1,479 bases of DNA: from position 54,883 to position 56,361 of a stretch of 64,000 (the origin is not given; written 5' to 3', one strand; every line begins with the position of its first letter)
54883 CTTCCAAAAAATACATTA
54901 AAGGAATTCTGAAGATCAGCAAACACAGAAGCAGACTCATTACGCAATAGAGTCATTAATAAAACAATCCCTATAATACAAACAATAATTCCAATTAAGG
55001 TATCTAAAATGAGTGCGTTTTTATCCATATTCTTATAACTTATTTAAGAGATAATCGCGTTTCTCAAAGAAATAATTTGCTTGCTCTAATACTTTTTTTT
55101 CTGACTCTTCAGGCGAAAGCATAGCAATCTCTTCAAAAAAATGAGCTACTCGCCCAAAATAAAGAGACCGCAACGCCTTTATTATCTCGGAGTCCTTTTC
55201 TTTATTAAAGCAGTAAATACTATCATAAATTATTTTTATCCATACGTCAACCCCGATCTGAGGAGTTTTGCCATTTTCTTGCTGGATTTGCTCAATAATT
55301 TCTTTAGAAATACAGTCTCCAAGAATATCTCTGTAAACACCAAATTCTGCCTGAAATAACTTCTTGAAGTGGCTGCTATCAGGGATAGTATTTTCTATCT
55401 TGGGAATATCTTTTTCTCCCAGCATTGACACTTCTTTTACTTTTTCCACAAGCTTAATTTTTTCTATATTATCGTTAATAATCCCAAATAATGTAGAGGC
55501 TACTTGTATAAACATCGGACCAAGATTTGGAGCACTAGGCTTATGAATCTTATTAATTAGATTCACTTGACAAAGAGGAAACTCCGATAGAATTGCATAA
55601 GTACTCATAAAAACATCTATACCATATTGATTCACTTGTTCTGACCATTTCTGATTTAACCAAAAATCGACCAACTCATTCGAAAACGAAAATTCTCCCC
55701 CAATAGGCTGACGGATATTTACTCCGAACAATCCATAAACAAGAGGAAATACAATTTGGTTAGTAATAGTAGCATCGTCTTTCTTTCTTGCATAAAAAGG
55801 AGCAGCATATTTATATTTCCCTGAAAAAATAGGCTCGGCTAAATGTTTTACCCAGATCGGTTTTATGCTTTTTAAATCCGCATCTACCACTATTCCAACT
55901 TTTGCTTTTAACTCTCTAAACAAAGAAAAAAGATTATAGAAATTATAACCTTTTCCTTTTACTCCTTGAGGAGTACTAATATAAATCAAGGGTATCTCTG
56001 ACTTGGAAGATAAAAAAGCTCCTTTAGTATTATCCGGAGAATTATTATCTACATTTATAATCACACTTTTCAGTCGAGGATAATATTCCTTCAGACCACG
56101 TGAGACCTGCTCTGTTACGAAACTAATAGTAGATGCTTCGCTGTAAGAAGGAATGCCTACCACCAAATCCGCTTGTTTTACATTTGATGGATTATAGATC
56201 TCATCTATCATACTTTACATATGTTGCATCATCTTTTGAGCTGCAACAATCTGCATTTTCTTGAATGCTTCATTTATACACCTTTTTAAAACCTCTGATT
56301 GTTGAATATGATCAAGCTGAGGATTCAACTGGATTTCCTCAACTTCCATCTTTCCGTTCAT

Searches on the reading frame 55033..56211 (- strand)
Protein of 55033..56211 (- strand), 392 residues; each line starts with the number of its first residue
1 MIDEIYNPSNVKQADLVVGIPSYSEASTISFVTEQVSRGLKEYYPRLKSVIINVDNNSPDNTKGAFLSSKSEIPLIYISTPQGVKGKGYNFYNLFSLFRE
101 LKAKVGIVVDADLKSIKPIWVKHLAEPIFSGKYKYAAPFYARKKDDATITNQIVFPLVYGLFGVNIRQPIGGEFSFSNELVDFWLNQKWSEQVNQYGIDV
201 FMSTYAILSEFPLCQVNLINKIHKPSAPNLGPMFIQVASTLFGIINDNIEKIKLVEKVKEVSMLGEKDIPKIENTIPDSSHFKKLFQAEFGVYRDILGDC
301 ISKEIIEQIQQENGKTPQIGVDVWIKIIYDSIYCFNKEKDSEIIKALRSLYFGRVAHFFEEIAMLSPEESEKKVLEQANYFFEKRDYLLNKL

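Call 59: search_protein_families(library=pfam, proteins=[window:55033-56211:-], max_evalue=0.00001)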
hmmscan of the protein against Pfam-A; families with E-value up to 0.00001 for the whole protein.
window:55033-56211:- (392 aa): 1 family
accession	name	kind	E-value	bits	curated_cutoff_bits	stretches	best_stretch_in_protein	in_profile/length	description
PF00535.33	Glycos_transf_2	-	4.6e-06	27.1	23.3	1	18-149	2-124/168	Glycosyl transferase family 2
